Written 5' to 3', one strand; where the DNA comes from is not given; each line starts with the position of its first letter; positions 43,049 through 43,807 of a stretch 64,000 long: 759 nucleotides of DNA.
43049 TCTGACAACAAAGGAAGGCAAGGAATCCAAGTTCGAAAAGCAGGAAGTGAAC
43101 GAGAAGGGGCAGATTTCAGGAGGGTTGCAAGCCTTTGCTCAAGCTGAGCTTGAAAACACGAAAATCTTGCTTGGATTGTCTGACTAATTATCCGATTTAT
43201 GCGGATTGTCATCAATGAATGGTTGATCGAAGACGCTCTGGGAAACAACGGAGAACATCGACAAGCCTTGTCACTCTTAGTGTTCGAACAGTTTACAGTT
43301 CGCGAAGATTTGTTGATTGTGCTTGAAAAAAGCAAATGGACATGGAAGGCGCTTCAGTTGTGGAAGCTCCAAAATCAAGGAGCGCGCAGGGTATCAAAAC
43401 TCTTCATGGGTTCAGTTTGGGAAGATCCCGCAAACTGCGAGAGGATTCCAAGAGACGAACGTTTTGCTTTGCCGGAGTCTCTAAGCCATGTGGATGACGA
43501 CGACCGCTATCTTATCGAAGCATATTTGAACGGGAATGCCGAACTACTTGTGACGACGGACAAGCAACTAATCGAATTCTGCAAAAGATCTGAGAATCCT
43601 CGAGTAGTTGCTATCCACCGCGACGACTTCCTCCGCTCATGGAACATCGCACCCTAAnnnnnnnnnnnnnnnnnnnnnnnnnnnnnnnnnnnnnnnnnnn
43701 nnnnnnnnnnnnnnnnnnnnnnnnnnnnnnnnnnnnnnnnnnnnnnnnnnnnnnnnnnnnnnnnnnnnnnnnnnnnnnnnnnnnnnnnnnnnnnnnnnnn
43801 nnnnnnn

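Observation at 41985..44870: Low-GC island between pgi and gpx encodes an OLD/PtuA/AriA-type ATPase, a small PIN-like protein and two paralogous glycine-zipper lipoproteins: candidate uncharacterised defence module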

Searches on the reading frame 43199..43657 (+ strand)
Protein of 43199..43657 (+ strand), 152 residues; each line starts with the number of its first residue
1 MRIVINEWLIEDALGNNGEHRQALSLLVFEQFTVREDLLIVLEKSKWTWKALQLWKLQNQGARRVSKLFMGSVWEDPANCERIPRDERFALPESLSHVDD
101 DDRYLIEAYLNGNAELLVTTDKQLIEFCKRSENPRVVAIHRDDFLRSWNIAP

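Call 3: search_protein_families(library=pfam, proteins=[window:43199-43657:+], max_evalue=0.1)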
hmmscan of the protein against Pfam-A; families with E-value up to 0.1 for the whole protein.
window:43199-43657:+ (152 aa): 1 family
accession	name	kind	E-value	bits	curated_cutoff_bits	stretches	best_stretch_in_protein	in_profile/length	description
PF13470.12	PIN_3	-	0.032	15.5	27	1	64-122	69-114/115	PIN domain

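Call 4: search_protein_families(library=padloc, proteins=[window:43199-43657:+], max_evalue=0.1)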
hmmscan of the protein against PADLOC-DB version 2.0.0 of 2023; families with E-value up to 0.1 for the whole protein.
window:43199-43657:+ (152 aa): 0 families

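Call 5: search_protein_families(library=ncbifam, proteins=[window:43199-43657:+], max_evalue=0.1)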
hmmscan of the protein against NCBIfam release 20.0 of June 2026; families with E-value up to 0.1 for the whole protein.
window:43199-43657:+ (152 aa): 1 family
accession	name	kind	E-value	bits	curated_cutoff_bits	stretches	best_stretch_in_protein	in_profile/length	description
TIGR00305.1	TIGR00305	equivalog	0.071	13.4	29.15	0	98-126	86-114/115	putative toxin-antitoxin system toxin component, PIN family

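Call 6: find_homologous_proteins(query=window:43199-43657:+, max_evalue=0.001)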
Query window:43199-43657:+ (152 aa): 2 proteins with E <= 0.001 among 31 candidates.
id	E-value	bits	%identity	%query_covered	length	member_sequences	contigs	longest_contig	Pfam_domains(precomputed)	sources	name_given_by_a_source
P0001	2.3e-97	341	100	100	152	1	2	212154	-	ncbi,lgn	-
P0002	4.0e-72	259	76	100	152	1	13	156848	-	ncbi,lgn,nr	ncbi:hypothetical protein HUU59_05565 [bacterium]|nr:hypothetical protein [bacterium]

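Call 7: search_solved_structures(query=window:43199-43657:+, max_evalue=10)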
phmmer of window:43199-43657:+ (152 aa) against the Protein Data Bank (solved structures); distinct sequences matched with E-value up to 10: 2.
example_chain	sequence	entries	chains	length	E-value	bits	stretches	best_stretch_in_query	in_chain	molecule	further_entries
9rsb_A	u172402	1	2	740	0.056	16.4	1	94-137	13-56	Phenylalanine ammonia-lyase 1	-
6rgs_A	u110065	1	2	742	0.056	16.4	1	94-137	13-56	Phenylalanine ammonia-lyase 1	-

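Call 10: find_encoding_contigs(protein=P0002, flank=10000, max_places=6)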
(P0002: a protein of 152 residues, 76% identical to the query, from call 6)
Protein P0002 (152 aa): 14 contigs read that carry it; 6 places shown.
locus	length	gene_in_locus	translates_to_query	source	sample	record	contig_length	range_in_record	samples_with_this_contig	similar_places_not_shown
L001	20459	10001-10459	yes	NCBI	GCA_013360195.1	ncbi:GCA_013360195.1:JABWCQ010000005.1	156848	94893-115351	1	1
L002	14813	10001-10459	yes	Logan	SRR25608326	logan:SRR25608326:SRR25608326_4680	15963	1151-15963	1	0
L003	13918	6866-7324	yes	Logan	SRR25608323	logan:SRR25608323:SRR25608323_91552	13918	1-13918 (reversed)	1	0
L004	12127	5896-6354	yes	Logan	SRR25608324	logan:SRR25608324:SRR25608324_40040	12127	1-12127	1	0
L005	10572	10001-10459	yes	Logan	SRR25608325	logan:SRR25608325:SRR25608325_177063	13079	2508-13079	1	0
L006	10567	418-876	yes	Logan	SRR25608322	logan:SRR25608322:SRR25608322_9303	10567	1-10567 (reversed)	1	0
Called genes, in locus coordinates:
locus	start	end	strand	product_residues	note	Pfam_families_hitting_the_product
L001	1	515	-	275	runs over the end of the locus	PF25788:Ig_Rha78A_N (faint)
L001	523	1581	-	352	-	-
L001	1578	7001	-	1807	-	PF18962:Por_Secre_tail (faint), PF01364:Peptidase_C25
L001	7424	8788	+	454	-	PF00342:PGI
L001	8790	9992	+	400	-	PF02463:SMC_N (weak), PF13175:AAA_15, PF13476:AAA_23, PF13304:AAA_21, PF13175:AAA_15, PF13304:AAA_21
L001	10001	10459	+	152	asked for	-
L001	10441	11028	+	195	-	PF13441:Gly-zipper_YMGG (faint)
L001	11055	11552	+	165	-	PF00255:GSHPx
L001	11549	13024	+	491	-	-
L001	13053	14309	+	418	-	-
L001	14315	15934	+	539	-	PF00149:Metallophos, PF02872:5_nucleotid_C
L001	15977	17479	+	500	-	PF00932:LTD, PF18942:DUF5689 (weak), PF18962:Por_Secre_tail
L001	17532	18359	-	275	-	PF08327:AHSA1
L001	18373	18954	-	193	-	PF01978:TrmB (weak), PF12840:HTH_20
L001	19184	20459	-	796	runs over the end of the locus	PF00488:MutS_V, PF01713:Smr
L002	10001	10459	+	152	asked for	-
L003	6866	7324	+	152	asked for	-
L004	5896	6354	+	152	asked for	-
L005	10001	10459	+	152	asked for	-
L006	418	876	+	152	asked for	-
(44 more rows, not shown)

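Call 11: find_encoding_contigs(protein=P0001, flank=10000, max_places=4)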
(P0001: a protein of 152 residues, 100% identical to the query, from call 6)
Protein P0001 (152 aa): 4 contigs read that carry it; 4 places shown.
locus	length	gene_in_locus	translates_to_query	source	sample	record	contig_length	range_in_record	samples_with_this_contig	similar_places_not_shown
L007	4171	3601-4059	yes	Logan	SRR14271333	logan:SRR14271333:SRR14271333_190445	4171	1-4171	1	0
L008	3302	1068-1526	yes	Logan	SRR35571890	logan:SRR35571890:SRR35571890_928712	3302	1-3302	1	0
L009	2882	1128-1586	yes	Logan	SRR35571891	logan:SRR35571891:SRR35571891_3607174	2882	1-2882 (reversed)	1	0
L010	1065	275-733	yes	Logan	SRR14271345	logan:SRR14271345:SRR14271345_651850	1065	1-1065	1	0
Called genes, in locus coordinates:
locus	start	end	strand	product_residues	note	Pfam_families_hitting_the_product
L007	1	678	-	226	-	?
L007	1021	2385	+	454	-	PF00342:PGI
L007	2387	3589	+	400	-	PF02463:SMC_N (weak), PF13175:AAA_15, PF13476:AAA_23, PF13304:AAA_21, PF13175:AAA_15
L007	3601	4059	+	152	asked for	-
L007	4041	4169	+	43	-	?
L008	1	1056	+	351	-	?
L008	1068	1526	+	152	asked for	-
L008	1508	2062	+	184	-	PF13441:Gly-zipper_YMGG (faint)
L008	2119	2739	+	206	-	PF13441:Gly-zipper_YMGG (faint)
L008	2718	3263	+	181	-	PF00255:GSHPx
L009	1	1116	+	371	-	?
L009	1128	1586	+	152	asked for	-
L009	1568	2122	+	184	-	PF13441:Gly-zipper_YMGG (faint)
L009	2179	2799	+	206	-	PF13441:Gly-zipper_YMGG (faint)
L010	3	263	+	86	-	?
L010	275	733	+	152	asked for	-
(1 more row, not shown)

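Call 17: search_protein_representatives(protein=window:43199-43657:+)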
Query: 152 residues. Proteins with E-value up to 0.001 (for the whole library): 212; up to 1e-10: 55; up to 1e-30: 1. The best 150 are listed.
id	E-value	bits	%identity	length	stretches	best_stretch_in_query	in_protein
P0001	7.4e-98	340.8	100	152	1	1-152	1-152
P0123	5.4e-30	120.4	43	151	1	1-152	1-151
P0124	4.1e-20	88.3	34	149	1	1-147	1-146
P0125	4.1e-20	88.3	39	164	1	3-147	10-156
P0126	3.7e-18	82.0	35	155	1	3-145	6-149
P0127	6.5e-18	81.2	36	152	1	2-148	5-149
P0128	1.1e-17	80.5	37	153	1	4-150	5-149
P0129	4.2e-17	78.6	38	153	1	3-147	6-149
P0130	9.4e-17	77.4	34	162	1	3-148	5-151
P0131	3.0e-16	75.8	36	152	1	3-148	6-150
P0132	7.7e-16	74.4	35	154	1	3-148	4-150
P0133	9.8e-16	74.1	36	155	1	3-145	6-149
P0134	2.6e-15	72.7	34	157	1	3-148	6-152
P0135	7.8e-15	71.2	36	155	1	3-148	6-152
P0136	8.0e-15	71.1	34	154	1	3-129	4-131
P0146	3.8e-13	65.7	35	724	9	5-27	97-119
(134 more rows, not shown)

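Call 21: search_protein_families(library=pfam, alignment_id=A2, max_evalue=0.01)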
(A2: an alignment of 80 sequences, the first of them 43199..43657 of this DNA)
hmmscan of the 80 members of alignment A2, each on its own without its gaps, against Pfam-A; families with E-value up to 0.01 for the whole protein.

A. member 1, window:43199-43657:+ (152 aa): 0 families

B. families by the number of members that match (of 80 scanned): 2 families
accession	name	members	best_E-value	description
PF08167.18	RIX1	1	0.0059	rRNA processing/ribosome biogenesis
PF18477.7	PIN_9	1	0.0075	PIN like domain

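Call 24: predict_structure(alignment_id=A2)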
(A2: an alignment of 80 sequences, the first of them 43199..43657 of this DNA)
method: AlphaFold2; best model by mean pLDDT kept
length: 152 residues; sequences in the alignment: 80
mean_pLDDT: 96.7   pTM: 0.90
mean pLDDT of the five models: 96.7, 96.5, 96.3, 96.1, 95.9
residues with pLDDT >= 90: 148; 70-90: 4; 50-70: 0; < 50: 0
segments of 3 or more residues with pLDDT < 50: none
pLDDT, mean of each block of 10 residues (from residue 1): 98 97 98 98 97 92 96 98 97 96 98 98 98 96 97 84
secondary structure, 60 per line:
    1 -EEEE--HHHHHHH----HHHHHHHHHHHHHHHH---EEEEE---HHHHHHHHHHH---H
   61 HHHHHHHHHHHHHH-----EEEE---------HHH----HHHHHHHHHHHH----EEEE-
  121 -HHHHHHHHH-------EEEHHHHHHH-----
elements in order: E2-5 H8-14 H19-34 E38-42 H46-56 H60-74 E80-83 H100-111 E116-119 H122-130 E138-140 H141-147

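Call 34: search_solved_structures(query=A2, max_evalue=10, show_alignments=4)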
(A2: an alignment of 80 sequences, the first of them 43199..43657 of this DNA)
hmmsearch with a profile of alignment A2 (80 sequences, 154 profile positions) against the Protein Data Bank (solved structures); distinct sequences matched with E-value up to 10: 3.
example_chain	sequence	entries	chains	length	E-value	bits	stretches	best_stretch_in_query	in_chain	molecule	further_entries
2qzi_A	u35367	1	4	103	0.11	15.7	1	96-140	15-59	Uncharacterized protein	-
1dd5_A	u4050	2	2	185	0.24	14.6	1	47-103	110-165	RIBOSOME RECYCLING FACTOR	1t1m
7rja_G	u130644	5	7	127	1.2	12.3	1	53-120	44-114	Cytochrome b-c1 complex subunit 7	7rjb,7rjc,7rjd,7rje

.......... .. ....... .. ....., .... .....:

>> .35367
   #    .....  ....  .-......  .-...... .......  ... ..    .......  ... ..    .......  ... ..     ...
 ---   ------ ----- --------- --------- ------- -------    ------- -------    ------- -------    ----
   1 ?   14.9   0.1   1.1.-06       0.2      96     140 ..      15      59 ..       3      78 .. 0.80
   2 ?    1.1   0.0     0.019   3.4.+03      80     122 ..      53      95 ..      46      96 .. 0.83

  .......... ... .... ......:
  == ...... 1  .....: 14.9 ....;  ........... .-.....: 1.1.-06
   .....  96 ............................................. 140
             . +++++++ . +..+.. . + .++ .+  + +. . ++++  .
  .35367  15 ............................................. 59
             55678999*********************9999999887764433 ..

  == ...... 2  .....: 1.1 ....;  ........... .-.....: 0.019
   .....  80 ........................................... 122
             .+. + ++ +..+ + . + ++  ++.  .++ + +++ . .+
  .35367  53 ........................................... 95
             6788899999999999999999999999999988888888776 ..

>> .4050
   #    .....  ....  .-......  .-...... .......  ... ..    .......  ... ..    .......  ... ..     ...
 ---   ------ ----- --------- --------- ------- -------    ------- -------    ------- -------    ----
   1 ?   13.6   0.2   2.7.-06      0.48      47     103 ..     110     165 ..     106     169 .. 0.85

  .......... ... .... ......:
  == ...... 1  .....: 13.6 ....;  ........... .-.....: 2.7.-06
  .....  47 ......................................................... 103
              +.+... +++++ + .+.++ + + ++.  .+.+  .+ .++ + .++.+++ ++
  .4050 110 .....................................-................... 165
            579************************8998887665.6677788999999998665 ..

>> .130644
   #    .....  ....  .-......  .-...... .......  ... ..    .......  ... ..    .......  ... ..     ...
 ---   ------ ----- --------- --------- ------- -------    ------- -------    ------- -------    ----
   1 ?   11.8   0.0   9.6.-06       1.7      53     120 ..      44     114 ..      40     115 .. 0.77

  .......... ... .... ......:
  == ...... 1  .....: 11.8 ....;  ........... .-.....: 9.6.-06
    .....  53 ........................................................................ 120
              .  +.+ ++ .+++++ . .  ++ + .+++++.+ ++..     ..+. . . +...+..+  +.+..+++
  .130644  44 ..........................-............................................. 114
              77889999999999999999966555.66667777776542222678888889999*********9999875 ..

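Call 36: search_protein_families(library=padloc, alignment_id=A2, max_evalue=0.01)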
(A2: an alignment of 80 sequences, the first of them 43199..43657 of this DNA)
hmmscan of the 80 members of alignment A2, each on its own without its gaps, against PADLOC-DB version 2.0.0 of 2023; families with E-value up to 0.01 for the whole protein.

A. member 1, window:43199-43657:+ (152 aa): 0 families

B. families by the number of members that match (of 80 scanned): 2 families
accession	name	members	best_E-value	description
PDLC00481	JetB1|JetB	1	0.0031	DUF4194 domain; MukE-like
PDLC01602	Csn2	1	0.0054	CAS-II-A; acquisition_associated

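Call 78: find_homologous_proteins(query=A2, max_evalue=0.001)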
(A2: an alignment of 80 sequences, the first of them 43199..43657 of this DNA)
Query A2 (80 sequences) (152 aa, profile of the alignment): 50 proteins with E <= 0.001 among 2665 candidates.
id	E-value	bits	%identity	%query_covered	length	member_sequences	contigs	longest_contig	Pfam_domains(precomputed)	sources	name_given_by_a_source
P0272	6.0e-58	213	36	97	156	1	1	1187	-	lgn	-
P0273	7.9e-56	206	35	96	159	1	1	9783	-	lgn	-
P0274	6.6e-55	203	37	96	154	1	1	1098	-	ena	-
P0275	1.0e-54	203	36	97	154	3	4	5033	-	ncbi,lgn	-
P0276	1.2e-54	202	31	97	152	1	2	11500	-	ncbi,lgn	ncbi:MAG: hypothetical protein ACREQA_08300 [Candidatus Binatia bacterium]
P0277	3.8e-54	201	29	98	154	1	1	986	-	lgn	-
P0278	5.1e-53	197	37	96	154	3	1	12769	-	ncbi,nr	ncbi:MAG: hypothetical protein QME78_03095 [Thermodesulfobacteriota bacterium]|nr:hypothetical prote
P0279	1.3e-52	196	33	96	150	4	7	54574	-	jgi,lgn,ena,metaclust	metaclust:\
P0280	8.5e-52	193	34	96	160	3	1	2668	-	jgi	jgi:hypothetical protein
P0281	6.6e-51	190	36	96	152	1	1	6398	-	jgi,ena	-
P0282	1.4e-48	183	33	95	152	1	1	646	-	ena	-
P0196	3.8e-47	178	30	96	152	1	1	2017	-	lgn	-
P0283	8.7e-47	177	33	95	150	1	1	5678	-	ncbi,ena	-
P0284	1.2e-46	176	31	96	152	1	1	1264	-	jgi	jgi:hypothetical protein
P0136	1.1e-45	173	33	96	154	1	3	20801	-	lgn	-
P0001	3.4e-42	162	100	100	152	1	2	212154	-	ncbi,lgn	-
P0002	5.6e-42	161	76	100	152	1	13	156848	-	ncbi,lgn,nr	ncbi:hypothetical protein HUU59_05565 [bacterium]|nr:hypothetical protein [bacterium]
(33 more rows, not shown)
